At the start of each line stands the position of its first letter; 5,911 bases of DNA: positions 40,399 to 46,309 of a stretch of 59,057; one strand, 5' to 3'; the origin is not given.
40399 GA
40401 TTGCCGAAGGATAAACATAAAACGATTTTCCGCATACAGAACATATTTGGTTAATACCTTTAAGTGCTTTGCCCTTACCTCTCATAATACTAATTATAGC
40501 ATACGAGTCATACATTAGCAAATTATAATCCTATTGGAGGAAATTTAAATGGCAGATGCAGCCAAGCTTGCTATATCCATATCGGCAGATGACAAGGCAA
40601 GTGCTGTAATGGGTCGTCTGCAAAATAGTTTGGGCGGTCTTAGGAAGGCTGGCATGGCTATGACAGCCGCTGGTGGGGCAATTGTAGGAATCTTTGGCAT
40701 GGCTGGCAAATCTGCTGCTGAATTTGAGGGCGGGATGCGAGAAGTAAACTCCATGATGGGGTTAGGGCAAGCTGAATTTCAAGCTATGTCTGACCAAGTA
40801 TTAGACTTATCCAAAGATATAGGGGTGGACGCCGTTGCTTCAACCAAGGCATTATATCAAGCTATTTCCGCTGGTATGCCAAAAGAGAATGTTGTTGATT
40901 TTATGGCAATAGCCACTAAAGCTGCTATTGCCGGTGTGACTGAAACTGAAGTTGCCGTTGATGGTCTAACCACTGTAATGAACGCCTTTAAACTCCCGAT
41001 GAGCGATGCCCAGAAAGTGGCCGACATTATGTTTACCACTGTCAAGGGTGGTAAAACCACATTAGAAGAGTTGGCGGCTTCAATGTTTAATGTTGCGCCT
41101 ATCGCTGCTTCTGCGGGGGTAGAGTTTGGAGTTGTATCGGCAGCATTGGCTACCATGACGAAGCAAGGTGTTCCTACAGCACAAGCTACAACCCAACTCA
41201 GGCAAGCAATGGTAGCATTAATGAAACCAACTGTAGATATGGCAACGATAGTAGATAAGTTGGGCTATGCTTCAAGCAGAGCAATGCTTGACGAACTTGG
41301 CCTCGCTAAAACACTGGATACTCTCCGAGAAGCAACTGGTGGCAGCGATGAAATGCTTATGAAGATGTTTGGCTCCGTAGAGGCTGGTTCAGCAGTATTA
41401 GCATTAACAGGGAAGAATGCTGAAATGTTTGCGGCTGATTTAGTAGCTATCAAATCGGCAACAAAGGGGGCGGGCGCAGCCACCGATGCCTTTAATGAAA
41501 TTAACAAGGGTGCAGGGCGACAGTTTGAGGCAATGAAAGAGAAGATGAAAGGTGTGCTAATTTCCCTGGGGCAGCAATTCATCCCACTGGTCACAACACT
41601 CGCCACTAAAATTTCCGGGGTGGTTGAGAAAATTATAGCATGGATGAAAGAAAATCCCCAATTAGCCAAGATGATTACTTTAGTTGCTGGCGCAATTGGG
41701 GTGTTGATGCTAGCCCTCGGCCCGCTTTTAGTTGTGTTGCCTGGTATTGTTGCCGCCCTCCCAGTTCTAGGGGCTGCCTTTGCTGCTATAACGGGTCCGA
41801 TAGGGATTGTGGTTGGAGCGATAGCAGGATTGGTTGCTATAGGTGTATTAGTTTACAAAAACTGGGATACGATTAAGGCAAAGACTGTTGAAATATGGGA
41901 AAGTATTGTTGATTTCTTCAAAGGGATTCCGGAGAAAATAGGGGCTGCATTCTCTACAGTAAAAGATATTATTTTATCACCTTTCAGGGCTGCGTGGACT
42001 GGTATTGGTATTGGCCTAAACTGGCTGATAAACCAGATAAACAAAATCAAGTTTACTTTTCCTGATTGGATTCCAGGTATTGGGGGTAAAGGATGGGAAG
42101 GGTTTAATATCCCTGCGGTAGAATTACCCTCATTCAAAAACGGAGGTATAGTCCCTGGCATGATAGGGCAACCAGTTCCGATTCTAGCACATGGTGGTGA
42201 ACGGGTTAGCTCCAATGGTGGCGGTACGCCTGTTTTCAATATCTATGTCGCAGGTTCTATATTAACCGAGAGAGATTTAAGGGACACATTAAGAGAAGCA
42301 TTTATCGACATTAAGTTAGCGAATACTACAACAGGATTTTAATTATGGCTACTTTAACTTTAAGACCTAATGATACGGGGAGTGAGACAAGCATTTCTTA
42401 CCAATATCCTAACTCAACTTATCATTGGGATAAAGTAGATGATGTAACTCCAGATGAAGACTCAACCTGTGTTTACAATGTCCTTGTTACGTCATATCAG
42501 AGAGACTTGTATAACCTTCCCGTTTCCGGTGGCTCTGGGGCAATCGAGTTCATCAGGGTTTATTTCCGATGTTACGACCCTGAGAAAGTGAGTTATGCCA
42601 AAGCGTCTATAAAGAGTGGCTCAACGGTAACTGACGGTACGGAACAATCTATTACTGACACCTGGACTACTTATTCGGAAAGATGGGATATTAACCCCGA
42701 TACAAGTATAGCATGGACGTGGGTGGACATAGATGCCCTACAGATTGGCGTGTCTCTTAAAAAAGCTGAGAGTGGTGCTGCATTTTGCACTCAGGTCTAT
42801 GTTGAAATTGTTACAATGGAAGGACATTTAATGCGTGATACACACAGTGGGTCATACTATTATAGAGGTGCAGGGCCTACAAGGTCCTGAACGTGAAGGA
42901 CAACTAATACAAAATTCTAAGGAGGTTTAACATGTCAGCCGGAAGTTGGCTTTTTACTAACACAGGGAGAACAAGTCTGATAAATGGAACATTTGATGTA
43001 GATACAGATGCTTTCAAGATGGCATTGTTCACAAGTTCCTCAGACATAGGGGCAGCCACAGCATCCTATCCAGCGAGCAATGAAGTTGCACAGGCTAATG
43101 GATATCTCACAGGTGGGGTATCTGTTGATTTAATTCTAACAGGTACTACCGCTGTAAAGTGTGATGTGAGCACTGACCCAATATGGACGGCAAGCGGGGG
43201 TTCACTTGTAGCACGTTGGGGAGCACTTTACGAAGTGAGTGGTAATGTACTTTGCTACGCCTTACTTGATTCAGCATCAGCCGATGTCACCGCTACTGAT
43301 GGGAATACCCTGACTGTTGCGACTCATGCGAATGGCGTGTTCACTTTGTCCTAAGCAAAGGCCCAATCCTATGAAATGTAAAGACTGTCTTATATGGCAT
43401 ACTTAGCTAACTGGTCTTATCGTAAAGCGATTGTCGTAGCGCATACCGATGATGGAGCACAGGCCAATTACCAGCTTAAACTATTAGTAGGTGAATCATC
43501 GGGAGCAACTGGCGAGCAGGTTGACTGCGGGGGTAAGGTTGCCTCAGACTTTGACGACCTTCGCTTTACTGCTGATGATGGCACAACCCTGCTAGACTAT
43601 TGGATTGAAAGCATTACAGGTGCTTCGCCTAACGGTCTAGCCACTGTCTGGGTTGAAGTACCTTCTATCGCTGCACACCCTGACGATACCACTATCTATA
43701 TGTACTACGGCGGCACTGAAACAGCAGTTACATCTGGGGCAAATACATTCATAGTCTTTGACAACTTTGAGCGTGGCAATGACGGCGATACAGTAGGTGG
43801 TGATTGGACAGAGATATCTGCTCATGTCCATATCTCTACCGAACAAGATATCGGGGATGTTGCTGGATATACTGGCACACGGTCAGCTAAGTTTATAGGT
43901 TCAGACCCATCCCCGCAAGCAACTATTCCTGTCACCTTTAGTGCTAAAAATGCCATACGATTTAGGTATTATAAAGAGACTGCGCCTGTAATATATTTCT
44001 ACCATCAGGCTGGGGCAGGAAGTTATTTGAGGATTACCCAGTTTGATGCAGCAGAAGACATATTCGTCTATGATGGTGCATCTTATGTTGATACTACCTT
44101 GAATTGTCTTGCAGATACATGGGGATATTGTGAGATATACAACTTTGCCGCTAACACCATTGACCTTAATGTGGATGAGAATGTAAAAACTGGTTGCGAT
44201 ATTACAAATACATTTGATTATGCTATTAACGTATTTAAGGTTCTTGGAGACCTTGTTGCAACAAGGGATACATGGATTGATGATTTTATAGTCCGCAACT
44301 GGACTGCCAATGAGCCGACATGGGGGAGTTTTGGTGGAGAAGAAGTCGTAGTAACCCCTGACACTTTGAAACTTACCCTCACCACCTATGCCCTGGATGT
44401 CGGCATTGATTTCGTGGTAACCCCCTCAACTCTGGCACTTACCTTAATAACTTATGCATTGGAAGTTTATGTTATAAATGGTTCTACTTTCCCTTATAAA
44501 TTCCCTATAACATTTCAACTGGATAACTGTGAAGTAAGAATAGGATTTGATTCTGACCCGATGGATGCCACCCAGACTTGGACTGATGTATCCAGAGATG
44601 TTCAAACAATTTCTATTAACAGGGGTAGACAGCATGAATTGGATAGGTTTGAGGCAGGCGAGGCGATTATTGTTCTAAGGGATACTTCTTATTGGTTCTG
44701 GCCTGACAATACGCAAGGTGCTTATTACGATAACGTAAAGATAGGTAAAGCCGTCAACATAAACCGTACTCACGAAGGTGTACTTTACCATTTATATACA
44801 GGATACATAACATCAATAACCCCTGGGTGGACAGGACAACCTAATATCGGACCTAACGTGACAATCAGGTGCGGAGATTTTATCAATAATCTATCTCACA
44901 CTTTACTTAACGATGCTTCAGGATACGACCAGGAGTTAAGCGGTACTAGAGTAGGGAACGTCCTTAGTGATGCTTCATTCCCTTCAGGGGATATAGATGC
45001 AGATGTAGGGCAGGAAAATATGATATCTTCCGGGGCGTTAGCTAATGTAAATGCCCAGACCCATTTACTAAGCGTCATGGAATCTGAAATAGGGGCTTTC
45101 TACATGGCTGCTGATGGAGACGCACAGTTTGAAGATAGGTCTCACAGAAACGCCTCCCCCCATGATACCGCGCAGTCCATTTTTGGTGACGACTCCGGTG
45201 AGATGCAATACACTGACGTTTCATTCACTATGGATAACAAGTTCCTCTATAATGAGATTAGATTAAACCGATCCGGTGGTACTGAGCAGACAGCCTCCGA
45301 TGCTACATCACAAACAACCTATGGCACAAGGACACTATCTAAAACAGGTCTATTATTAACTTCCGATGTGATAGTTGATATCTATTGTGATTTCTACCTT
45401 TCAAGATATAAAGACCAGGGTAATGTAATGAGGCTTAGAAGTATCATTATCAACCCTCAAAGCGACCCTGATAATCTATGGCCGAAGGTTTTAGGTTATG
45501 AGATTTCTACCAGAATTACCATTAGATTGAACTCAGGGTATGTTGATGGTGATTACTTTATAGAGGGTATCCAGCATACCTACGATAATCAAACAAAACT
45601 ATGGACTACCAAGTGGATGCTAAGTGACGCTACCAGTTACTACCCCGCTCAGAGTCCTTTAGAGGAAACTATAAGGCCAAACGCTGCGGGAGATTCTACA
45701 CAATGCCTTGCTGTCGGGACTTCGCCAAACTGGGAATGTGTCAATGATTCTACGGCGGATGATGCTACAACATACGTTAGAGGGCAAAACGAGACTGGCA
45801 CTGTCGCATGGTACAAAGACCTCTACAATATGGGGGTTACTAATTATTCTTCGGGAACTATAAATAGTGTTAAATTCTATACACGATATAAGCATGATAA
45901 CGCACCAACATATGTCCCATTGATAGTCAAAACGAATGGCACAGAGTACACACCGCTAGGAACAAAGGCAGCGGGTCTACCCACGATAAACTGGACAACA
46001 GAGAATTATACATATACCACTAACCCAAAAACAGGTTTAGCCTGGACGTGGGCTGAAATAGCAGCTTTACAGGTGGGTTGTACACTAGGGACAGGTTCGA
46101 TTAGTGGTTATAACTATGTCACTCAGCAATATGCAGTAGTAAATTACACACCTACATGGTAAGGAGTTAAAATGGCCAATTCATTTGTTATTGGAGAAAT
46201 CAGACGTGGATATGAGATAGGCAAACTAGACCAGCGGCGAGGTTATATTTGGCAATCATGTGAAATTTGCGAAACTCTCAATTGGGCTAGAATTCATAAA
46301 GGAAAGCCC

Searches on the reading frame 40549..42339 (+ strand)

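Call 47: search_protein_families(library=phrogs, proteins=[window:40549-42339:+], max_evalue=0.001)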
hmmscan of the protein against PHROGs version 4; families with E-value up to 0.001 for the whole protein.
window:40549-42339:+ (597 aa): 37 families (the best 25 are shown)
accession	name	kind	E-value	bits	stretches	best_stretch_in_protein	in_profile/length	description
phrog_28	-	tail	3.8e-79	268.5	1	20-569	235-742/1228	tail length tape measure protein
phrog_991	-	tail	4.4e-79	267.6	1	16-481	250-716/1966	tail length tape measure protein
phrog_1272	-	tail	2.2e-68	232.2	1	15-472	225-709/1606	tail length tape measure protein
phrog_23013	-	tail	5.3e-62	210.9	1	40-431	118-507/1379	tail length tape measure protein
phrog_1533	-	tail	1.2e-58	199.8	1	16-447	207-680/1688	tail length tape measure protein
phrog_4704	-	tail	8.2e-42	144.7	1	31-404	186-559/625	tail length tape measure protein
phrog_58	-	tail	2.8e-37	129.7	1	21-518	294-753/1544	tail length tape measure protein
phrog_36688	-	tail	2.3e-29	102.6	1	12-476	33-488/1600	tail length tape measure protein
phrog_14441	-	tail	1.7e-26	94.4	1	34-217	56-239/241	tail length tape measure protein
phrog_5218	-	unknown function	7.5e-26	91.6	1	20-438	195-661/1599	-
phrog_167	-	tail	1.7e-25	90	1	20-425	254-709/1555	tail length tape measure protein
phrog_1293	-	tail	3e-24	86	1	13-397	138-538/1424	tail length tape measure protein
phrog_28775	-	tail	5.9e-24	85.1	1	56-338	58-338/1303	tail length tape measure protein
phrog_9696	-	tail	7.6e-22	77.9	1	12-422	37-422/1415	tail length tape measure protein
phrog_4200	-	tail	1.6e-20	74.2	1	313-484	108-264/732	tail length tape measure protein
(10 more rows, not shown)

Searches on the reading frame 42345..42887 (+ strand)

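Call 47: search_protein_families(library=phrogs, proteins=[window:42345-42887:+], max_evalue=0.001)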
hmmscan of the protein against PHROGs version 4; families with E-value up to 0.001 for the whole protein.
window:42345-42887:+ (181 aa): 1 family
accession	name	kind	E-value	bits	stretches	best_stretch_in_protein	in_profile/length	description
phrog_6368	-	unknown function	2.2e-05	24.9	1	90-139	277-327/328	-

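Call 104: search_protein_families(library=pfam, proteins=[window:42345-42887:+], max_evalue=0.05)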
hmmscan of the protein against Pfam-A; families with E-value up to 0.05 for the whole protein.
window:42345-42887:+ (181 aa): 0 families

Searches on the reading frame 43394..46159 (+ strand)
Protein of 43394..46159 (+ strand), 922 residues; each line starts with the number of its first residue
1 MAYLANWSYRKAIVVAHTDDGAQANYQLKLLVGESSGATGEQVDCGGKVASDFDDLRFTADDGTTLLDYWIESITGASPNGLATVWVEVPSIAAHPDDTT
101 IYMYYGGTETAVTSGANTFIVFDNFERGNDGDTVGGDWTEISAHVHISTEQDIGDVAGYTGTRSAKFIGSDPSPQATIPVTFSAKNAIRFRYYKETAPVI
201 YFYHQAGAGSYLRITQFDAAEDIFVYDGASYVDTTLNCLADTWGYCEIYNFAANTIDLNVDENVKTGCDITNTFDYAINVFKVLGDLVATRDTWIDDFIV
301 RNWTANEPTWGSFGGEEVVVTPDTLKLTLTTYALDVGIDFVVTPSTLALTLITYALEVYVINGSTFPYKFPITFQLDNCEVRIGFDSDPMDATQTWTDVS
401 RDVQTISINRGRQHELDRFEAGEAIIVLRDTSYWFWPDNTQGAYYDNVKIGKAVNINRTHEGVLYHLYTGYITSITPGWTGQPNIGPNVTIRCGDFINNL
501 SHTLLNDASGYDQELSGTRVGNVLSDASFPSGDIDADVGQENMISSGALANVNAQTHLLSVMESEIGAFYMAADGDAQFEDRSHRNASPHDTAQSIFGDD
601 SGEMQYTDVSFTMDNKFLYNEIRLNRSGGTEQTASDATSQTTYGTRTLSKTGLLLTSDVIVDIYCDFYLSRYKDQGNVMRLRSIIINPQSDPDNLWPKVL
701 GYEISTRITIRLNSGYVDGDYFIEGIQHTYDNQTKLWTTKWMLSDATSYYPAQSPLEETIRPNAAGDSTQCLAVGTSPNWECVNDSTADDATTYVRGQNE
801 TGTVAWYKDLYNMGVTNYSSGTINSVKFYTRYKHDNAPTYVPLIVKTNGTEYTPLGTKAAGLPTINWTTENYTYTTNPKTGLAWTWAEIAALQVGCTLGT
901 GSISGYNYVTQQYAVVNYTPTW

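Call 47: search_protein_families(library=phrogs, proteins=[window:43394-46159:+], max_evalue=0.001)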
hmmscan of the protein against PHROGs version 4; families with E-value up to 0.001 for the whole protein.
window:43394-46159:+ (922 aa): 1 family
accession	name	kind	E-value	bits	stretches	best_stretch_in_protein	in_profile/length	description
phrog_5313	-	unknown function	1.2e-28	100.8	2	506-879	711-995/1052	-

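Call 51: search_protein_families(library=pfam, proteins=[window:43394-46159:+], max_evalue=0.01)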
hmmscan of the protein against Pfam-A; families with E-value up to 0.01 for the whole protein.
window:43394-46159:+ (922 aa): 2 families
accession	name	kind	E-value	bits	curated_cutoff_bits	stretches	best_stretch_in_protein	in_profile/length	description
PF10102.14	DUF2341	-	1.8e-17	64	23.4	1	52-138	1-81/84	Domain of unknown function (DUF2341)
PF16222.10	DUF4881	-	0.0045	17.4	27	1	372-459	84-169/174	Domain of unknown function (DUF4881)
